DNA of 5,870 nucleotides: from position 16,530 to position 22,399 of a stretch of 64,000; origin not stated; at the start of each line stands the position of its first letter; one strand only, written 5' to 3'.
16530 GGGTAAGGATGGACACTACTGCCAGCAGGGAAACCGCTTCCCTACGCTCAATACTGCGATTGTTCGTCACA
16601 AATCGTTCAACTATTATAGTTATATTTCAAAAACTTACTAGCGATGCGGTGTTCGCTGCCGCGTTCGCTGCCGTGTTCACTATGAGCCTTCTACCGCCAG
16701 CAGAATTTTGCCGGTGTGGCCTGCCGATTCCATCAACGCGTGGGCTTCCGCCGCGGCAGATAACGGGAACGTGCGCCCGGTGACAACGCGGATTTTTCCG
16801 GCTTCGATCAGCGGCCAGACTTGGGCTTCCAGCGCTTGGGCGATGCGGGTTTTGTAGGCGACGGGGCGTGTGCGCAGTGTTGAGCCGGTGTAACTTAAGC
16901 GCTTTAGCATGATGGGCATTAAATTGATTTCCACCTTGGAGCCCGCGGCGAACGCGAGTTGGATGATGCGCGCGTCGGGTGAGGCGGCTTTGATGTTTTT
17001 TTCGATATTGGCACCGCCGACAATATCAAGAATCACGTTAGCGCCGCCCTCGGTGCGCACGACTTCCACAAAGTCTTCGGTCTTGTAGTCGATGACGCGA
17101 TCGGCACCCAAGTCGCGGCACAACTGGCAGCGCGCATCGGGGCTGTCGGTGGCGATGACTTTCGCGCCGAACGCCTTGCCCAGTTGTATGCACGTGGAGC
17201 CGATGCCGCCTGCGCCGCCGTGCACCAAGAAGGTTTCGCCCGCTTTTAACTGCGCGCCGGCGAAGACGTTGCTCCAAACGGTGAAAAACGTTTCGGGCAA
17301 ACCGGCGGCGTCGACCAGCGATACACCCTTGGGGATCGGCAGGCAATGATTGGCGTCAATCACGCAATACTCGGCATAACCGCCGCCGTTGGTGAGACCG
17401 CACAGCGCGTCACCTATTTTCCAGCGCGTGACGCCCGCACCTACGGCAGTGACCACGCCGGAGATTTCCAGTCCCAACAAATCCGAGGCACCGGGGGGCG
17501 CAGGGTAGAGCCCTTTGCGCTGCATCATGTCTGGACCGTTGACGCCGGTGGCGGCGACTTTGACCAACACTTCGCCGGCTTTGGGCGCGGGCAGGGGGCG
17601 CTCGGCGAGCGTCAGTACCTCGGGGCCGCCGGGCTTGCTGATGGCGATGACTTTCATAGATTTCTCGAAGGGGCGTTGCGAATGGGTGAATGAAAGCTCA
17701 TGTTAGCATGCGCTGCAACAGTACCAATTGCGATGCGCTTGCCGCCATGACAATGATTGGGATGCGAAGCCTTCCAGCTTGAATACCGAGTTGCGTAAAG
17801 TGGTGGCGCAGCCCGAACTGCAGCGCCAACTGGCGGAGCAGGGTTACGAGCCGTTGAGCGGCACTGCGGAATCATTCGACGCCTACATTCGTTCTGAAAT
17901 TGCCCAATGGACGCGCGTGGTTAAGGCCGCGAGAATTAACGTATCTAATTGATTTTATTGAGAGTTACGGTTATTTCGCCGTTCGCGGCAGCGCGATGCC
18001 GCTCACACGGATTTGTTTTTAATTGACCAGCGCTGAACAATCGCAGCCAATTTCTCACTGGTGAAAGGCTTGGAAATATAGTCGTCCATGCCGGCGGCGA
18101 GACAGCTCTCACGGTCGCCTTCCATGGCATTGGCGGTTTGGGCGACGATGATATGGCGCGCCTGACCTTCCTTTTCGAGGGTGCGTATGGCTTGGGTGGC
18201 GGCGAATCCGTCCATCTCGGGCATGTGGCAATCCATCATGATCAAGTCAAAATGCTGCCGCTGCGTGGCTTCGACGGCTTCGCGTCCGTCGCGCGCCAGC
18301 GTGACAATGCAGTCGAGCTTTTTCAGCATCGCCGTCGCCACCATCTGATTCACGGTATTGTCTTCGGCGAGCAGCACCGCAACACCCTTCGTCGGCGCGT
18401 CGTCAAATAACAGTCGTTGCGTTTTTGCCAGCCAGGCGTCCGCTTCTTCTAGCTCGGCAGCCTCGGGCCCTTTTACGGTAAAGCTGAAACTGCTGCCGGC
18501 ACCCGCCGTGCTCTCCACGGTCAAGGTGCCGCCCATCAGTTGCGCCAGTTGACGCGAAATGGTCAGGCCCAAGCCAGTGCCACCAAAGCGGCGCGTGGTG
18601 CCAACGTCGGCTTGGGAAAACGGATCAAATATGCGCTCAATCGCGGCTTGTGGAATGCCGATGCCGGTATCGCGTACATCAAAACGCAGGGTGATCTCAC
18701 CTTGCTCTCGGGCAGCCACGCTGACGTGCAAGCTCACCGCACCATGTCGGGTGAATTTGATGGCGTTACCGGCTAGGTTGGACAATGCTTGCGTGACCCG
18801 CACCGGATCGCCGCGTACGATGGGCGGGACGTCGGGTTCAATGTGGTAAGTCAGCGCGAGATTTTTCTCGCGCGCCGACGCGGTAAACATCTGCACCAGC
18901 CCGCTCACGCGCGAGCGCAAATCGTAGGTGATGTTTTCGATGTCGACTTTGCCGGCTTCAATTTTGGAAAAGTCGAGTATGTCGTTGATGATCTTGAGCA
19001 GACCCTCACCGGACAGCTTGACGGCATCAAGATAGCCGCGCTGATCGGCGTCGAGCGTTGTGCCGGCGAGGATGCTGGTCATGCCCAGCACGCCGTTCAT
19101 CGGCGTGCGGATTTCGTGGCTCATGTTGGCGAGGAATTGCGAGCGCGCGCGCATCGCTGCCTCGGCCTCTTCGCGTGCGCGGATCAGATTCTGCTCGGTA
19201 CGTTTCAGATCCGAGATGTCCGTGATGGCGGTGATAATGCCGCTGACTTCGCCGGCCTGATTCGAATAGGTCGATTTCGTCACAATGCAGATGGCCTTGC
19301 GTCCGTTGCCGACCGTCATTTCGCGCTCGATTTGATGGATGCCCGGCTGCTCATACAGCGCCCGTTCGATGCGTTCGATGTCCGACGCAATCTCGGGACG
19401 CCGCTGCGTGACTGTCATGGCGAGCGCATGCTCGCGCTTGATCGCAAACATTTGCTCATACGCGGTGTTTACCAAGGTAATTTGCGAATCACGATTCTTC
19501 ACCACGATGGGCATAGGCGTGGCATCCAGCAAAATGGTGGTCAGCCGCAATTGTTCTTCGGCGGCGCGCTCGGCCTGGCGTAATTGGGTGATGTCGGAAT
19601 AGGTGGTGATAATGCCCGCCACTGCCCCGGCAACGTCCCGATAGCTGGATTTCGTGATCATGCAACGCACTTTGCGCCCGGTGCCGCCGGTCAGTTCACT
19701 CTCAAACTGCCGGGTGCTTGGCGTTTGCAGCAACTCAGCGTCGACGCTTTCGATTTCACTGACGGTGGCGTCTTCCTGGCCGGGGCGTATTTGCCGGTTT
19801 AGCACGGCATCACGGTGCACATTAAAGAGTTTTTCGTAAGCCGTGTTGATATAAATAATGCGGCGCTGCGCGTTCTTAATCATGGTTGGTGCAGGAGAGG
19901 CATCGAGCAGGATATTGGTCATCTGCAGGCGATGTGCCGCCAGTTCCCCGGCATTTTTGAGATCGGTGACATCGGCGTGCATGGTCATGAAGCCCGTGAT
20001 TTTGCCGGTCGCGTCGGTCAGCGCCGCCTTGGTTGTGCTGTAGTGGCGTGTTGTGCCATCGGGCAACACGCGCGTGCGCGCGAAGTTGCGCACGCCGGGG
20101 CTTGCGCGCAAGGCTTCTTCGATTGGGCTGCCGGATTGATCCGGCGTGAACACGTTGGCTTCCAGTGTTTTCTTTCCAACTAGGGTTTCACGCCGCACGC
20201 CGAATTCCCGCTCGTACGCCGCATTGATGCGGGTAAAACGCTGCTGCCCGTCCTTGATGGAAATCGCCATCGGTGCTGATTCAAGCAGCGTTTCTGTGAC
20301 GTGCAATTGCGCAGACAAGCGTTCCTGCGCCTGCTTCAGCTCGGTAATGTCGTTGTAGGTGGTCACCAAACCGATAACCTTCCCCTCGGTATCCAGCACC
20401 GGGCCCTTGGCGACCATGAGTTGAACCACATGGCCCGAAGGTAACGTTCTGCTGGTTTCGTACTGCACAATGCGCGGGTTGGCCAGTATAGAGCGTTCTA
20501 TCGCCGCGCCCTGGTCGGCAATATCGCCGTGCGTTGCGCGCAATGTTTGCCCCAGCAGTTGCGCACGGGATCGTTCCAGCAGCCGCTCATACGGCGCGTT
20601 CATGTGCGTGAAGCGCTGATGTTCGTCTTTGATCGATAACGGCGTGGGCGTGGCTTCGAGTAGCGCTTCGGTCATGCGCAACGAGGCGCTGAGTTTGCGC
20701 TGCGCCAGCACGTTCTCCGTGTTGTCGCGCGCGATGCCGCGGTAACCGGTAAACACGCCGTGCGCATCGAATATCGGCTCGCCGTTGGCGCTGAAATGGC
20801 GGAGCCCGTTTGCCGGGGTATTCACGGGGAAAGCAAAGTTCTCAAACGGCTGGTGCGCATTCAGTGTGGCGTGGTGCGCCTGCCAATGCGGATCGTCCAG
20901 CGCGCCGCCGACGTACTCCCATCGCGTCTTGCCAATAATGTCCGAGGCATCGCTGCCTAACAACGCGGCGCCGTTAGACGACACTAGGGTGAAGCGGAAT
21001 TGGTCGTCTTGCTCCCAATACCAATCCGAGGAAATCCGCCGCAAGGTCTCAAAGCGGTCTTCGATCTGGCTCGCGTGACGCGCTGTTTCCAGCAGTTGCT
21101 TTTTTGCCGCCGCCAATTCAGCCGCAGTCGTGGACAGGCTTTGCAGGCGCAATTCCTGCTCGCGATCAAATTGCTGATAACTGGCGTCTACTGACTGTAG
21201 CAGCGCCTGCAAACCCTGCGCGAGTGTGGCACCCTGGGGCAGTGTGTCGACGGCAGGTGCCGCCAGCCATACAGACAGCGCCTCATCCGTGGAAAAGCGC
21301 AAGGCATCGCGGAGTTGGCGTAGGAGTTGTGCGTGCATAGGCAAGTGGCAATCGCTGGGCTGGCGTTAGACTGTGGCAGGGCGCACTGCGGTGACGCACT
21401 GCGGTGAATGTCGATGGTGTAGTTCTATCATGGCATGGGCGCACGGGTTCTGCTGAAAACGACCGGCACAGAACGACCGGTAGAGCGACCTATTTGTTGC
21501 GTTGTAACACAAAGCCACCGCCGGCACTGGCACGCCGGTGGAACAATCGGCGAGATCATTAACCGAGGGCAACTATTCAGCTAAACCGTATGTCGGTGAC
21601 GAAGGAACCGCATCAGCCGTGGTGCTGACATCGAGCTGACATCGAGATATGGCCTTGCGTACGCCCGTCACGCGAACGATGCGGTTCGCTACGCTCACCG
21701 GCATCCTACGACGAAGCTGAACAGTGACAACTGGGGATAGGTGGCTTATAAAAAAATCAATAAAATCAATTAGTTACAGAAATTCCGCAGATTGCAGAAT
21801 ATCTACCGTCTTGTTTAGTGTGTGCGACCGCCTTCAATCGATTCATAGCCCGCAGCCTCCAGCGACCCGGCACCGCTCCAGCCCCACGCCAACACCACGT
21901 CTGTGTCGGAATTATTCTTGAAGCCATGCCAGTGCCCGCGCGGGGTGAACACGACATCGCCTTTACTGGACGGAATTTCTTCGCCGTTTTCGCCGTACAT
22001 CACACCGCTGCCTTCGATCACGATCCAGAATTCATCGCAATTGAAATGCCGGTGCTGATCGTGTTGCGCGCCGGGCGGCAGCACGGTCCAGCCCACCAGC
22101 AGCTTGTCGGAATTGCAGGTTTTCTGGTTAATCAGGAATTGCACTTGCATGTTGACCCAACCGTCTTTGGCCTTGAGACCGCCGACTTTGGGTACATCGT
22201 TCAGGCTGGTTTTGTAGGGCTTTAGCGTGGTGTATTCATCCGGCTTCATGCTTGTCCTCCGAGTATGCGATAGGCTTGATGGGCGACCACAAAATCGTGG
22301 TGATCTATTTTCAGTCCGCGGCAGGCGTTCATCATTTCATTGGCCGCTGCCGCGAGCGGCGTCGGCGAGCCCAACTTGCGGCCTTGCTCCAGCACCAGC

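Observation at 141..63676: A ~20-bp AT-rich word with a perfect IHF-consensus core is scattered over the whole window, mostly exactly on gene boundaries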

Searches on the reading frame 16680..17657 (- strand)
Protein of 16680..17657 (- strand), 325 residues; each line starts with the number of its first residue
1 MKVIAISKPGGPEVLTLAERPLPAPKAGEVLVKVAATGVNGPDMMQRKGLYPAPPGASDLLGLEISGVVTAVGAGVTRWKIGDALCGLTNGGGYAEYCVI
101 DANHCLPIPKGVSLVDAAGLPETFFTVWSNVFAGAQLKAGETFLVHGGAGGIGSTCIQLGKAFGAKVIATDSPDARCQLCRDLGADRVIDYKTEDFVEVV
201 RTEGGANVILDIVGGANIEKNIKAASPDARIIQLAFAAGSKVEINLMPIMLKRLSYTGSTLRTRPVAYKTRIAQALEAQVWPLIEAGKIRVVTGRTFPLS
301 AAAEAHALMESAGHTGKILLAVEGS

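Call 8: search_protein_families(library=pfam, proteins=[window:16680-17657:-])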
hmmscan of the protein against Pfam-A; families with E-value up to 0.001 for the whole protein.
window:16680-17657:- (325 aa): 3 families
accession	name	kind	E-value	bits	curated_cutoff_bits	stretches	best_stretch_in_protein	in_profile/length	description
PF00107.32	ADH_zinc_N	-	2.1e-25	89.6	31.8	1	151-266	1-118/129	Zinc-binding dehydrogenase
PF13602.12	ADH_zinc_N_2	-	3.3e-25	90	27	1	183-320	1-134/134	Zinc-binding dehydrogenase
PF08240.17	ADH_N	-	9.2e-18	64.9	23.5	1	27-110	2-104/104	Alcohol dehydrogenase GroES-like domain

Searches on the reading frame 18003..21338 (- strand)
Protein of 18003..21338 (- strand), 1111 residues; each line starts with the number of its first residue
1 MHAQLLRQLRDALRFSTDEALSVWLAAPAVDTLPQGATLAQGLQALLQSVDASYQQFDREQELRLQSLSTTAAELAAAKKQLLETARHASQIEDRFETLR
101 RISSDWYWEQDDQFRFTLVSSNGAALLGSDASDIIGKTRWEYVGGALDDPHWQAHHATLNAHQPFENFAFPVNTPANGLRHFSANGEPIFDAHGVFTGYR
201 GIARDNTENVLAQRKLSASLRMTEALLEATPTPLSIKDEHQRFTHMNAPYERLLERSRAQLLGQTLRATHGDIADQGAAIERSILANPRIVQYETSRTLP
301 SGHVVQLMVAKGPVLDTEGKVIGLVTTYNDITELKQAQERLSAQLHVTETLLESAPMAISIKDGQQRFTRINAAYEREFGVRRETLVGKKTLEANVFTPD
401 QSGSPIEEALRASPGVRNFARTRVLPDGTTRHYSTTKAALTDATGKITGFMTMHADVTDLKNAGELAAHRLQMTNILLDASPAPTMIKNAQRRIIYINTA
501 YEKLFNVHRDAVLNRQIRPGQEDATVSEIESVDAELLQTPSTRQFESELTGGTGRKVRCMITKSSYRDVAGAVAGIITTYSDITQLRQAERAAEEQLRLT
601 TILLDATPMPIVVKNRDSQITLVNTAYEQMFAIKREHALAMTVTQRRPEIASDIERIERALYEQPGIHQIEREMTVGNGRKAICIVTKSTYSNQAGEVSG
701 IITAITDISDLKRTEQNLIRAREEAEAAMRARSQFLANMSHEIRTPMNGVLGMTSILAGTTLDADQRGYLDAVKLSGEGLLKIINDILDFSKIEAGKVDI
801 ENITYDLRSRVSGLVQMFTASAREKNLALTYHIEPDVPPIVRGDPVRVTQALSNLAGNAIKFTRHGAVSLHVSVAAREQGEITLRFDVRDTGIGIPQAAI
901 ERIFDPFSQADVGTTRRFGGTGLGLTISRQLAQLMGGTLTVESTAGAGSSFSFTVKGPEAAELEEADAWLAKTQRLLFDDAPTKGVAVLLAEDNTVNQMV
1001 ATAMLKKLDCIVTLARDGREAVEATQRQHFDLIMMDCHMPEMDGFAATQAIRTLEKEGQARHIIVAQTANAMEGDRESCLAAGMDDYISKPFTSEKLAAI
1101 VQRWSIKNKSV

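Call 8: search_protein_families(library=pfam, proteins=[window:18003-21338:-])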
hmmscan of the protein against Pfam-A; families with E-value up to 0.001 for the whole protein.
window:18003-21338:- (1111 aa): 12 families
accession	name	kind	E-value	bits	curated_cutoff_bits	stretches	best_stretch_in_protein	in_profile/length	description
PF08448.16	PAS_4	-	9.4e-62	206.5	23.1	4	478-588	1-110/110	PAS fold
PF00989.32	PAS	-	2.2e-47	160.2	22.6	4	349-457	4-113/113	PAS fold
PF13426.13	PAS_9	-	7.6e-35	119.7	27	4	483-585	2-103/103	PAS domain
PF02518.31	HATPase_c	-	1.9e-28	99.5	26.4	1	843-956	1-108/111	Histidine kinase-, DNA gyrase B-, and HSP90-like ATPase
PF00072.30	Response_reg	-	1.3e-24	87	30.2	1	988-1101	1-110/111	Response regulator receiver domain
PF13188.13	PAS_8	-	3.2e-23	81.2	21.8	0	349-389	4-41/65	PAS domain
PF00512.31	HisKA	-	9.5e-21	74.1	26.9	1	731-796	1-66/66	His Kinase A (phospho-acceptor) domain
PF13596.12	PAS_10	-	8.4e-12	46.1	22.1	0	475-584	2-106/106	PAS domain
PF12860.13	PAS_7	-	1.5e-09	38.4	27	0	233-339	7-115/115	PAS fold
PF25821.1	DUF7950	-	3.4e-05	24.5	31.3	0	473-508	28-61/128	Domain of unknown function (DUF7950)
PF23198.2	PDE8A_N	-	0.00019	21.8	29.6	1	987-1074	14-100/147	PDE8A-like, N-terminal domain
PF17765.7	MLTR_LBD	-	0.00063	20.3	26.3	0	601-633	7-39/168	MmyB-like transcription regulator ligand binding domain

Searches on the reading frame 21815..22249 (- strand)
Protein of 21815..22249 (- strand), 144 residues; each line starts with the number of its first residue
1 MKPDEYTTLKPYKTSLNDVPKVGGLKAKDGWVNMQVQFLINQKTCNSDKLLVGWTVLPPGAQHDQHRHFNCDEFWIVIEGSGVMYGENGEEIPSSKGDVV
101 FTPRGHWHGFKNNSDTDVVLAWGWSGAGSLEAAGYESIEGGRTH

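Call 8: search_protein_families(library=pfam, proteins=[window:21815-22249:-])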
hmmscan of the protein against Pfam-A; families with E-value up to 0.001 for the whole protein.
window:21815-22249:- (144 aa): 4 families
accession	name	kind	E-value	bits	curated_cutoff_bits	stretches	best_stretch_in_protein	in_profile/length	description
PF07883.17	Cupin_2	-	3.3e-17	62.4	27.2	1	54-122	2-68/70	Cupin domain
PF00190.28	Cupin_1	-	1.5e-05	25.1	22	1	51-120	34-109/151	Cupin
PF16867.11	DMSP_lyase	-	0.00011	22.4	27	1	47-113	92-156/162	Dimethlysulfonioproprionate lyase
PF02311.25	AraC_binding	-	0.00044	20.4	21.1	1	63-120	16-71/135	AraC-like ligand binding domain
